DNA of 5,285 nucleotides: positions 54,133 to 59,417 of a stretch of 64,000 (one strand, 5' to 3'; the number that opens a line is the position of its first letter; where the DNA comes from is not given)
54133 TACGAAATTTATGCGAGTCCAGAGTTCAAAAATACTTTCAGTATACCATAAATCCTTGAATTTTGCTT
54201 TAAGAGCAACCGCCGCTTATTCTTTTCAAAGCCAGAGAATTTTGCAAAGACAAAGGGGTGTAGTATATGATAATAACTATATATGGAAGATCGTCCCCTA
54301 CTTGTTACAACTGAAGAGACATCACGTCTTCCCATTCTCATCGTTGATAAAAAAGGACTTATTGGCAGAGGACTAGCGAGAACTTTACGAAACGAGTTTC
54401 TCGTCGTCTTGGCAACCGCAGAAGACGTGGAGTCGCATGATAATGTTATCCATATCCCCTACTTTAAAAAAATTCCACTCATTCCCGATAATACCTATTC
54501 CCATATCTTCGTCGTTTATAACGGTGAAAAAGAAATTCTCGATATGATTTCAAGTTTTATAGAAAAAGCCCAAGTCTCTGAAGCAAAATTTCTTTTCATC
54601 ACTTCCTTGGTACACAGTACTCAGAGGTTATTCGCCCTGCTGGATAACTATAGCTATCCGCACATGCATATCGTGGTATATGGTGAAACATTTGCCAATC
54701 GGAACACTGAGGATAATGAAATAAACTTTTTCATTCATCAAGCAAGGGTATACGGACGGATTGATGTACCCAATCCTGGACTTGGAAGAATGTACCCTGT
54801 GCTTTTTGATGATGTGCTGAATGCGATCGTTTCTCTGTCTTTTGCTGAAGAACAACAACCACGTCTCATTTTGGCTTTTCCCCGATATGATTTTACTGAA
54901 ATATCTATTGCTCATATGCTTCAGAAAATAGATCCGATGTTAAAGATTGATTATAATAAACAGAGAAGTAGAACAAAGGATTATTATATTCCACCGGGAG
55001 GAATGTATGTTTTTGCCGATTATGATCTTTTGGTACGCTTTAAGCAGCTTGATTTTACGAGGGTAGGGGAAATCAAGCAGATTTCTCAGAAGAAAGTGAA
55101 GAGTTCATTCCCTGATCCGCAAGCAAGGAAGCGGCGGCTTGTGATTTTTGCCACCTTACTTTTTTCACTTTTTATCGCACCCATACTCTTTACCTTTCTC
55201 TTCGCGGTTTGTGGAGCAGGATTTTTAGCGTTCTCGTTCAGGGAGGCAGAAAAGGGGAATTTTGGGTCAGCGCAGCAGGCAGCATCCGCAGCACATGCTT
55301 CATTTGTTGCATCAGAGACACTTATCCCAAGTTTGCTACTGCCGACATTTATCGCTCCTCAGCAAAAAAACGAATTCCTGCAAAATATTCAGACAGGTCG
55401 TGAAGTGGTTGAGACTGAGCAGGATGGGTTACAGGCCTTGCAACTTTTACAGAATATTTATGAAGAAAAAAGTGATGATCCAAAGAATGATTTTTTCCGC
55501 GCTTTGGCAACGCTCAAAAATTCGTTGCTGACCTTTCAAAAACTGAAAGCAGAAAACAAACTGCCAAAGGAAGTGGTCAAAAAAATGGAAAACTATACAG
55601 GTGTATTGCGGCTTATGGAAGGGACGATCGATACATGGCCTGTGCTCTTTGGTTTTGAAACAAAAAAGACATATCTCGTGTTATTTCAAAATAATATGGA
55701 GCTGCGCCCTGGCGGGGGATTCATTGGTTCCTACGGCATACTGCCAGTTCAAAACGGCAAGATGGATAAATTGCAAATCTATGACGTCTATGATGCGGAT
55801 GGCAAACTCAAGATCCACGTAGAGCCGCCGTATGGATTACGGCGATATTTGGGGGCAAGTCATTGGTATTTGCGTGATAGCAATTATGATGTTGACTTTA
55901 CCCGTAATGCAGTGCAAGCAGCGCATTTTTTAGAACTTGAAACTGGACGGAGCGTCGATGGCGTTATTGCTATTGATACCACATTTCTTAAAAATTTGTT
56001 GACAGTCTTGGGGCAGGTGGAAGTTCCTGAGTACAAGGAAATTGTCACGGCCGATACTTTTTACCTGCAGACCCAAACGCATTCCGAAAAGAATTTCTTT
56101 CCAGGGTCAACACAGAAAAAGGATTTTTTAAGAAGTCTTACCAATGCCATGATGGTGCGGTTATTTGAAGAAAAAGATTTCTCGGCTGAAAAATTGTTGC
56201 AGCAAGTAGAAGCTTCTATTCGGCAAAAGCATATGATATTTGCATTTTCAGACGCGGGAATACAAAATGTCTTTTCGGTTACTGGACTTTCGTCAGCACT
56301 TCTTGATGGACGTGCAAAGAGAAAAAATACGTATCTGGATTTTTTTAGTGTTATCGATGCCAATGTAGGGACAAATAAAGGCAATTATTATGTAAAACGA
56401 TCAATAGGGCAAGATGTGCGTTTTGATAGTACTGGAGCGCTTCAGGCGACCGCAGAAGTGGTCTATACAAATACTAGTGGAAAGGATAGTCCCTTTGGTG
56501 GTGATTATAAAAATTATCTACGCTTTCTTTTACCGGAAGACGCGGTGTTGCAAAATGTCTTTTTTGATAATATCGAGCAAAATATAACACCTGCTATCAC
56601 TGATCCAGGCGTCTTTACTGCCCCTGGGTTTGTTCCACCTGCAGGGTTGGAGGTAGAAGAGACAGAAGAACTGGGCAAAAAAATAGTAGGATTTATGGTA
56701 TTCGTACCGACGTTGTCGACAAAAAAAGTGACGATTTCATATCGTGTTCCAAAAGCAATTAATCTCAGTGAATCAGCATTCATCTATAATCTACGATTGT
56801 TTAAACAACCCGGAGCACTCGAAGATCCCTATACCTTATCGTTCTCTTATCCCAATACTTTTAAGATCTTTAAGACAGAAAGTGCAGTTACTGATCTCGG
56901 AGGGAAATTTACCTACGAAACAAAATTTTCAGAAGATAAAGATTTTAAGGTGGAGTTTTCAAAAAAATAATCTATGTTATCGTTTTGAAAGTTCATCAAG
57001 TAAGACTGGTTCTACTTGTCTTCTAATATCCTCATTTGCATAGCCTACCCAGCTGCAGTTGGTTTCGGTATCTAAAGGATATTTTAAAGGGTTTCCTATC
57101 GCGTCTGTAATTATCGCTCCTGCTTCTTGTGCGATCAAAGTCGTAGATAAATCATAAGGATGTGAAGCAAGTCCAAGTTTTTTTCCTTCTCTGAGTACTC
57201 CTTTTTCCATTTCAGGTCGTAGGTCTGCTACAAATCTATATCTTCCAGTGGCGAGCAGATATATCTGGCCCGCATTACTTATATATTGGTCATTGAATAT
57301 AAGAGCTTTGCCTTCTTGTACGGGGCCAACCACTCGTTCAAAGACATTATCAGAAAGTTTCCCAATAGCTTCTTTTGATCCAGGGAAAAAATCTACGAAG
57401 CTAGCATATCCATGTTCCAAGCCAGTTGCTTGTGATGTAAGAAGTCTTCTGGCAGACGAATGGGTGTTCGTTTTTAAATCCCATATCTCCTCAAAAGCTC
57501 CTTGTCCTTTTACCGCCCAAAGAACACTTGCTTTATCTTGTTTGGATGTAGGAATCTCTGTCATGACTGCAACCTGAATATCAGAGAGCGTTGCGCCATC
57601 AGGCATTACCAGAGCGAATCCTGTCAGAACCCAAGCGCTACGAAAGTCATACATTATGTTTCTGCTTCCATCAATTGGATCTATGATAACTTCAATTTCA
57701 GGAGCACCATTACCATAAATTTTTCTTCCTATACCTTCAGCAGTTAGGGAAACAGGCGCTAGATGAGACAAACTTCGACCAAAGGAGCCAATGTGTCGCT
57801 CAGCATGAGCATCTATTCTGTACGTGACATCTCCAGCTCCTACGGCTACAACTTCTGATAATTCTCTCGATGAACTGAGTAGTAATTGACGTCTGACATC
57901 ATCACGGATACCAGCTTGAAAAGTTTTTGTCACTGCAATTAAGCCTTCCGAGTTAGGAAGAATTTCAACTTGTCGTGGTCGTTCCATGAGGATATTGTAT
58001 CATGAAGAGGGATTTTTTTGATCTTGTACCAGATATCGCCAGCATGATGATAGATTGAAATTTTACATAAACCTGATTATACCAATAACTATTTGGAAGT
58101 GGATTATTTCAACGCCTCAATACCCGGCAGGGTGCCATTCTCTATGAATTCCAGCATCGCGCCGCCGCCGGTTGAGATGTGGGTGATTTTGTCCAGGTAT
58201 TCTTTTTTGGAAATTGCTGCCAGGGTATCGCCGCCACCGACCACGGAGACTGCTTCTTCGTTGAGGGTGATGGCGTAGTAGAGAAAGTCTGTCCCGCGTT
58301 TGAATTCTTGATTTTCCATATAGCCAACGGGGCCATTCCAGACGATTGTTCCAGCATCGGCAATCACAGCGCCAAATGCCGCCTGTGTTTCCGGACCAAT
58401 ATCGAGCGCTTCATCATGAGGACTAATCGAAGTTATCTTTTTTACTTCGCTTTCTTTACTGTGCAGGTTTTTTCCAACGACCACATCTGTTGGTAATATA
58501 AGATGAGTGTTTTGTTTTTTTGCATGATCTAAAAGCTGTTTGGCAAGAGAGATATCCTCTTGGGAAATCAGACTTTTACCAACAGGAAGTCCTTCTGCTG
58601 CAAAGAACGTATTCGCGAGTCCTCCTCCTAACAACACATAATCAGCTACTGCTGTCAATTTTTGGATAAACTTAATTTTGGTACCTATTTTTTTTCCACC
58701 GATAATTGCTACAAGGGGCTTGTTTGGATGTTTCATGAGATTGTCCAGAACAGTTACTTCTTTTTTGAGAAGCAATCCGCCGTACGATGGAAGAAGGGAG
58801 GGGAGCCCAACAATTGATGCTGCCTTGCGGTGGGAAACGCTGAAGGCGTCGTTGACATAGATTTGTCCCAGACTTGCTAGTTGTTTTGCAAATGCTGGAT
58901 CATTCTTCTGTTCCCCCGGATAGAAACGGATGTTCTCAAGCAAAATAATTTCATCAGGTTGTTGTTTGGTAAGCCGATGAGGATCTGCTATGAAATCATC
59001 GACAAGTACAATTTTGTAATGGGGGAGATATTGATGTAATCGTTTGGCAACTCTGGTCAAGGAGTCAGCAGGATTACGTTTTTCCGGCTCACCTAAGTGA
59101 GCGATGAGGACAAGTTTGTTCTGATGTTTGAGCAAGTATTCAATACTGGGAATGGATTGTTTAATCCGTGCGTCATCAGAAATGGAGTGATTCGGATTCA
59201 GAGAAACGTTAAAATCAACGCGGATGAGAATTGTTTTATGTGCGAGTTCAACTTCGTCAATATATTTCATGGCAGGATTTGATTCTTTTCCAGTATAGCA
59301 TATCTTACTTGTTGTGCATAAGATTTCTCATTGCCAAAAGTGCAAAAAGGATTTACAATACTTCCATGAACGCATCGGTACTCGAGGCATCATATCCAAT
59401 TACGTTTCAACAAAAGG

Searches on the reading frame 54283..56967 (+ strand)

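Call 60: search_protein_families(library=pfam, proteins=[window:54283-56967:+], max_evalue=0.0001)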
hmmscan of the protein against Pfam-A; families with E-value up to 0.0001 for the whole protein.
window:54283-56967:+ (895 aa): 1 family
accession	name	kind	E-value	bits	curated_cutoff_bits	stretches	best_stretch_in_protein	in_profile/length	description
PF13196.11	DUF4012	-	3.2e-26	93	28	1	461-592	3-135/144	Protein of unknown function (DUF4012)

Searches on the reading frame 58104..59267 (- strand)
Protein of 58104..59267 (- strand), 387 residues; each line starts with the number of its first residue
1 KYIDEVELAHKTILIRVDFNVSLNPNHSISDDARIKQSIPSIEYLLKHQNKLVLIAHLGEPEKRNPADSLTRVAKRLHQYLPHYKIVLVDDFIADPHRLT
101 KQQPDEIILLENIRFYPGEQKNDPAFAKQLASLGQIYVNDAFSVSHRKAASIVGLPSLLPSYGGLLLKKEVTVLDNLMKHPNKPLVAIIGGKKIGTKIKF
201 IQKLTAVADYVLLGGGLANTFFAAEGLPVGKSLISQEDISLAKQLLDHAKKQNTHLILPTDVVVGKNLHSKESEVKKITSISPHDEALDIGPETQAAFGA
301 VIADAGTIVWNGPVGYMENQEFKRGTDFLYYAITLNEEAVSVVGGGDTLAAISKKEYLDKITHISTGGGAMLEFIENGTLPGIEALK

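Call 60: search_protein_families(library=pfam, proteins=[window:58104-59267:-], max_evalue=0.0001)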
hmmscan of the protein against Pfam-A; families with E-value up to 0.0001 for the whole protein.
window:58104-59267:- (387 aa): 1 family
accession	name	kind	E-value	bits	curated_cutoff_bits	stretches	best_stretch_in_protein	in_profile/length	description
PF00162.24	PGK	-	1.1e-129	433.2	27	1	3-376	1-377/379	Phosphoglycerate kinase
